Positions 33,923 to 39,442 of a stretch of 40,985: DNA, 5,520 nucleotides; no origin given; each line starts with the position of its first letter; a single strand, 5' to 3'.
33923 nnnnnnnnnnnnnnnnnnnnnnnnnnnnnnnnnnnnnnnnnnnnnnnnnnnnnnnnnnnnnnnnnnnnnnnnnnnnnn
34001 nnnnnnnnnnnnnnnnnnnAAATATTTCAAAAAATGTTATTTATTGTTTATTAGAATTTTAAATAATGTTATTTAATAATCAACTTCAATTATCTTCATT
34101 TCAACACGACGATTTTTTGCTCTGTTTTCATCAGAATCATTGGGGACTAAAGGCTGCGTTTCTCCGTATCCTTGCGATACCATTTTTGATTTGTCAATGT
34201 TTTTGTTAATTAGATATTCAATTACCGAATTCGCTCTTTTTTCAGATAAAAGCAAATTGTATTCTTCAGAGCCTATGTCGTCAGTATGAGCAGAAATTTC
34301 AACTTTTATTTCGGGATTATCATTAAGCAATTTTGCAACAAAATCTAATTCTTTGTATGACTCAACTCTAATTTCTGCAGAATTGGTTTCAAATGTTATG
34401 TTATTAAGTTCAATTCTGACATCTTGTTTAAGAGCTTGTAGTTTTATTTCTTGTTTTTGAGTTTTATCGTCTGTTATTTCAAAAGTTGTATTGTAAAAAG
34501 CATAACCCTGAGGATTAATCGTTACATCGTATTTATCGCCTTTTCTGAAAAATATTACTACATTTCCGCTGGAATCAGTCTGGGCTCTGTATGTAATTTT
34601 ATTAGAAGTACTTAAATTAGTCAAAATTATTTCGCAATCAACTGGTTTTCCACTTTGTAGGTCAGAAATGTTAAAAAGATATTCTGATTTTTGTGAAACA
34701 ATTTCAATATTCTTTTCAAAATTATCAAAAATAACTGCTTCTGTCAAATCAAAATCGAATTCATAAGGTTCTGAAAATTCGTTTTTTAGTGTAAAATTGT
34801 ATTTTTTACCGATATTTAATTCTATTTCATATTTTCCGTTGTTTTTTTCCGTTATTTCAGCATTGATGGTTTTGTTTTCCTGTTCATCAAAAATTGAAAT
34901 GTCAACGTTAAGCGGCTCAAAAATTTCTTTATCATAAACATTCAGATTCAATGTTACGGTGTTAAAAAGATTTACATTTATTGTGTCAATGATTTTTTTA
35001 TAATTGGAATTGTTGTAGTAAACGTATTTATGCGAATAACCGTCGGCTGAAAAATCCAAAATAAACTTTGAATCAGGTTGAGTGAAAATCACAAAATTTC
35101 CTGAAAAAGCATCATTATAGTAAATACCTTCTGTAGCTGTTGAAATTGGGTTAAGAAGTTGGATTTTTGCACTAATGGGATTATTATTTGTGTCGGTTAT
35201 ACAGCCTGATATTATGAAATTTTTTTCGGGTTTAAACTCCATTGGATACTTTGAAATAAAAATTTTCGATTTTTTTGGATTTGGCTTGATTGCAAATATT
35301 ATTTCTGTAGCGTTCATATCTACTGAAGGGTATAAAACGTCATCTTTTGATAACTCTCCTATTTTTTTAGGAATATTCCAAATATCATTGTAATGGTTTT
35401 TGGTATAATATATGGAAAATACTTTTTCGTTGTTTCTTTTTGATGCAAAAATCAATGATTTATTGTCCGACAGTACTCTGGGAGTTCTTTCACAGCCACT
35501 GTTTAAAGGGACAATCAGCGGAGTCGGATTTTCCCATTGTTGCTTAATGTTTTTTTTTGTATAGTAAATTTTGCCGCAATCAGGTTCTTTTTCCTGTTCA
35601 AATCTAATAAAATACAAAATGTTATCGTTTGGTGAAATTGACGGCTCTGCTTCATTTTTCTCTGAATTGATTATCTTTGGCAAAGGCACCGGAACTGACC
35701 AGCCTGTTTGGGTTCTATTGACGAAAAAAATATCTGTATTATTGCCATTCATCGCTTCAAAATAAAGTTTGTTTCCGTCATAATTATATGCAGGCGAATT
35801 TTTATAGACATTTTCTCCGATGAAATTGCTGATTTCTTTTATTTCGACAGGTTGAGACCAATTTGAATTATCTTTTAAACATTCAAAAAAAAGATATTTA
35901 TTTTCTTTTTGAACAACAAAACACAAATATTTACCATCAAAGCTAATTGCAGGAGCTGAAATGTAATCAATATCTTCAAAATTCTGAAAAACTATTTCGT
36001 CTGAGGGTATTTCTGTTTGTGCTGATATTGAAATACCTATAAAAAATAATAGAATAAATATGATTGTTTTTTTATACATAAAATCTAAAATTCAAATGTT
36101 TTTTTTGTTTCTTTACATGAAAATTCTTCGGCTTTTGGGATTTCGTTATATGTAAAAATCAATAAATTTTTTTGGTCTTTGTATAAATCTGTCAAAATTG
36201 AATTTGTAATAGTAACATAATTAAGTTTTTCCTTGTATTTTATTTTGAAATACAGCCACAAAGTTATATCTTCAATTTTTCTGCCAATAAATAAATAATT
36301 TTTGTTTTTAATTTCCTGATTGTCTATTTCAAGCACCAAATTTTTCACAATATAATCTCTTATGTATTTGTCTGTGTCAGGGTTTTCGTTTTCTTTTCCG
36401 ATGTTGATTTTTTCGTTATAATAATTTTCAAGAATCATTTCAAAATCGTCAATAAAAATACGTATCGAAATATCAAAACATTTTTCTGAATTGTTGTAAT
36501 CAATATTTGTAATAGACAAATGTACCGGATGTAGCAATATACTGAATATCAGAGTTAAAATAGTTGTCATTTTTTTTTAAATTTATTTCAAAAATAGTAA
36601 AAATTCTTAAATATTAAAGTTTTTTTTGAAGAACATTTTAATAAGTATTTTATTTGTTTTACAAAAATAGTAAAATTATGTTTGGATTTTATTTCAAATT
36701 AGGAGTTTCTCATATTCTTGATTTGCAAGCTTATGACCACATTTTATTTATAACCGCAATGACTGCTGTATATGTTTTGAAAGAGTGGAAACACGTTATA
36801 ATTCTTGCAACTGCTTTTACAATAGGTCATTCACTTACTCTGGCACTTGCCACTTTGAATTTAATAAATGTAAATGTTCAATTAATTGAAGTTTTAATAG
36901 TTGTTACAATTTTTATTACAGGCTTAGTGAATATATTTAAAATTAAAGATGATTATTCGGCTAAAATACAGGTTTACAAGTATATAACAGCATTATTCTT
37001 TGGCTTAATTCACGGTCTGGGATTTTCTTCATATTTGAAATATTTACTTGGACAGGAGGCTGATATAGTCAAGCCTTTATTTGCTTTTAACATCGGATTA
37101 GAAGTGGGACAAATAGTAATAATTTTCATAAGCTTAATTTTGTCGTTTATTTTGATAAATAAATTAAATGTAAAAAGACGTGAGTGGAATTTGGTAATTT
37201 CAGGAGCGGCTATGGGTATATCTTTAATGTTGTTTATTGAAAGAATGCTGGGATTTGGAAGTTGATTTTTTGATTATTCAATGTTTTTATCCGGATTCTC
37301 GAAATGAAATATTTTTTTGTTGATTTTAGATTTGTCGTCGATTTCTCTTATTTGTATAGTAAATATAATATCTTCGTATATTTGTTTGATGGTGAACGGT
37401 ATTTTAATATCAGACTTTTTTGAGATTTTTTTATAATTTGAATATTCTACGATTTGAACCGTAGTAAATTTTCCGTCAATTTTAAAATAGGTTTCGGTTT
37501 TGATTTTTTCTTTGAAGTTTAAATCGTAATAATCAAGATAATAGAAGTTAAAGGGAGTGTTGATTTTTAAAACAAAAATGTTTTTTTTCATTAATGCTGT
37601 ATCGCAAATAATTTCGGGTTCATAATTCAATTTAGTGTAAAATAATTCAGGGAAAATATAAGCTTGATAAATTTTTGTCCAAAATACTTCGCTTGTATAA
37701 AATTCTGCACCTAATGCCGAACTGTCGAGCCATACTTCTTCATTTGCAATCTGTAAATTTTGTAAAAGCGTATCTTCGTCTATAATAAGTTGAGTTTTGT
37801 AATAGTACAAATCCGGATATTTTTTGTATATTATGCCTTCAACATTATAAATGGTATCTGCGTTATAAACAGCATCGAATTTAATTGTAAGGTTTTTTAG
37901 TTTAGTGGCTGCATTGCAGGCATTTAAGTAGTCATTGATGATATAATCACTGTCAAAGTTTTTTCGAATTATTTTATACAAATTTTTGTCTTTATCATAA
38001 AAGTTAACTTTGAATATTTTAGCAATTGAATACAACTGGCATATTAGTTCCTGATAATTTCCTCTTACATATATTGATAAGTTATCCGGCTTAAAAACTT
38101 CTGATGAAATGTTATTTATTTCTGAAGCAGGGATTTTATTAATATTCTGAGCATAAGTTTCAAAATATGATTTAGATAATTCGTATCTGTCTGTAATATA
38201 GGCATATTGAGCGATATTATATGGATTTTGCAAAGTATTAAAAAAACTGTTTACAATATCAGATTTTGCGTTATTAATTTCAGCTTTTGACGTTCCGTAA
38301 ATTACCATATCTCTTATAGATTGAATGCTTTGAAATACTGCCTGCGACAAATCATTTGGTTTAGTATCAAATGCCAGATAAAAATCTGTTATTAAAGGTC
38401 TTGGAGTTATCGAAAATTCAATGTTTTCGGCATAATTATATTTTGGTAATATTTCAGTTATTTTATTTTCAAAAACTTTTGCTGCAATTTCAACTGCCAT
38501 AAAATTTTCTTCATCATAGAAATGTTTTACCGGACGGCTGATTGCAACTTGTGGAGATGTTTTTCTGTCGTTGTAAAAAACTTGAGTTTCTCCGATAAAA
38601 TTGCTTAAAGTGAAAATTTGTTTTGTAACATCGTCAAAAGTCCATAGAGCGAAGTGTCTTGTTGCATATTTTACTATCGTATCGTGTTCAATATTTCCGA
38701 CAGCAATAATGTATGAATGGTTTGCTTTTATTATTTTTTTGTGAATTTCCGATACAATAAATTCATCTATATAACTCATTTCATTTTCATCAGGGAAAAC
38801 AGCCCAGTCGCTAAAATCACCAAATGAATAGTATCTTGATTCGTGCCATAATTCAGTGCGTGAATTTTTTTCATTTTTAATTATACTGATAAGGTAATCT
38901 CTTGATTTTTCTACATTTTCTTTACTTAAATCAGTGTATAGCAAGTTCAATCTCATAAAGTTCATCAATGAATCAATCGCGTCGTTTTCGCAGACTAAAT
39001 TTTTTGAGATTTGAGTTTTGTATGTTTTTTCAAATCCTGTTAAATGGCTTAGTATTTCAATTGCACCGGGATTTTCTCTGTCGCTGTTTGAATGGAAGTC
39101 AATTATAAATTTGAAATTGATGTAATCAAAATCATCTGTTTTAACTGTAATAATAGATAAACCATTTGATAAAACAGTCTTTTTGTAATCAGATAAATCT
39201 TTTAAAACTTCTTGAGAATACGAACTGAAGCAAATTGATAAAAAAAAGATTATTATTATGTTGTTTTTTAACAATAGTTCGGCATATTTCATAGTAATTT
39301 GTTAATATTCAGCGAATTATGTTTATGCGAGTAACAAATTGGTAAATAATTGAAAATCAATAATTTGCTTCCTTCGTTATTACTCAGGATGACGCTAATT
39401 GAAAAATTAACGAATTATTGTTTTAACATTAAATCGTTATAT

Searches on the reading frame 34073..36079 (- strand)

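Call 7: search_protein_families(library=pfam, proteins=[window:34073-36079:-])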
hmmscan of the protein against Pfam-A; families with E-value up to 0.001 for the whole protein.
window:34073-36079:- (668 aa): 4 families
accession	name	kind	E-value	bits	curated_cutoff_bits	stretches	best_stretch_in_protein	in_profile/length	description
PF00691.25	OmpA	-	1.5e-23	83.4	27.2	1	562-657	1-98/98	OmpA family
PF07676.18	PD40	-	3.2e-13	49.7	20.9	1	133-172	1-37/38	WD40-like Beta Propeller Repeat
PF13620.12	CarboxypepD_reg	-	3.5e-09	37.3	32.3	0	483-548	18-82/82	Carboxypeptidase regulatory-like domain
PF05359.17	DUF748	-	0.0003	19.4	50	1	557-601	877-921/1037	Domain of Unknown Function (DUF748)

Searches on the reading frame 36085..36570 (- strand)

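Call 7: search_protein_families(library=pfam, proteins=[window:36085-36570:-])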
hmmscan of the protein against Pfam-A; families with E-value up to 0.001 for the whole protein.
window:36085-36570:- (161 aa): 1 family
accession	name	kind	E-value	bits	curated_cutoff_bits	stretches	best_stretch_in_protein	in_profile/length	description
PF20420.3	DUF6702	-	5.2e-35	120.9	24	1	10-144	3-134/141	Domain of unknown function (DUF6702)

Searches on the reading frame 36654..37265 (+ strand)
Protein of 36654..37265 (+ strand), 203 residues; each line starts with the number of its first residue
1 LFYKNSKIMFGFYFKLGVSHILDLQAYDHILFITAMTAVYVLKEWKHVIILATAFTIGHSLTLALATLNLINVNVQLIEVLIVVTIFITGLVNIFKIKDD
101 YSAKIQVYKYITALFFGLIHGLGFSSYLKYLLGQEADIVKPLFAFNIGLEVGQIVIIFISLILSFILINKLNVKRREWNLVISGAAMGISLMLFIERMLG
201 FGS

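Call 7: search_protein_families(library=pfam, proteins=[window:36654-37265:+])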
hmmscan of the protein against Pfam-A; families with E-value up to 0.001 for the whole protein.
window:36654-37265:+ (203 aa): 2 families
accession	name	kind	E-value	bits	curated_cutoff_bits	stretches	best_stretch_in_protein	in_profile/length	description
PF13795.12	HupE_UreJ_2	-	1.6e-46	158.3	24.5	1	13-169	1-154/156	HupE / UreJ protein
PF04955.18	HupE_UreJ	-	5.4e-06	26.5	23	1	24-183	30-173/179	HupE / UreJ protein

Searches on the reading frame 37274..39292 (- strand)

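Call 7: search_protein_families(library=pfam, proteins=[window:37274-39292:-])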
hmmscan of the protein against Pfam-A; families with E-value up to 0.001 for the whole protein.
window:37274-39292:- (672 aa): 1 family
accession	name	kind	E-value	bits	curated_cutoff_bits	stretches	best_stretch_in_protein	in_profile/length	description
PF05193.26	Peptidase_M16_C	-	5.4e-15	56.2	23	1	182-344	9-179/181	Peptidase M16 inactive domain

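Call 43: search_protein_families(library=ncbifam, proteins=[window:37274-39292:-])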
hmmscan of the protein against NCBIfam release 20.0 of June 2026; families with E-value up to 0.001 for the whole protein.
window:37274-39292:- (672 aa): 0 families
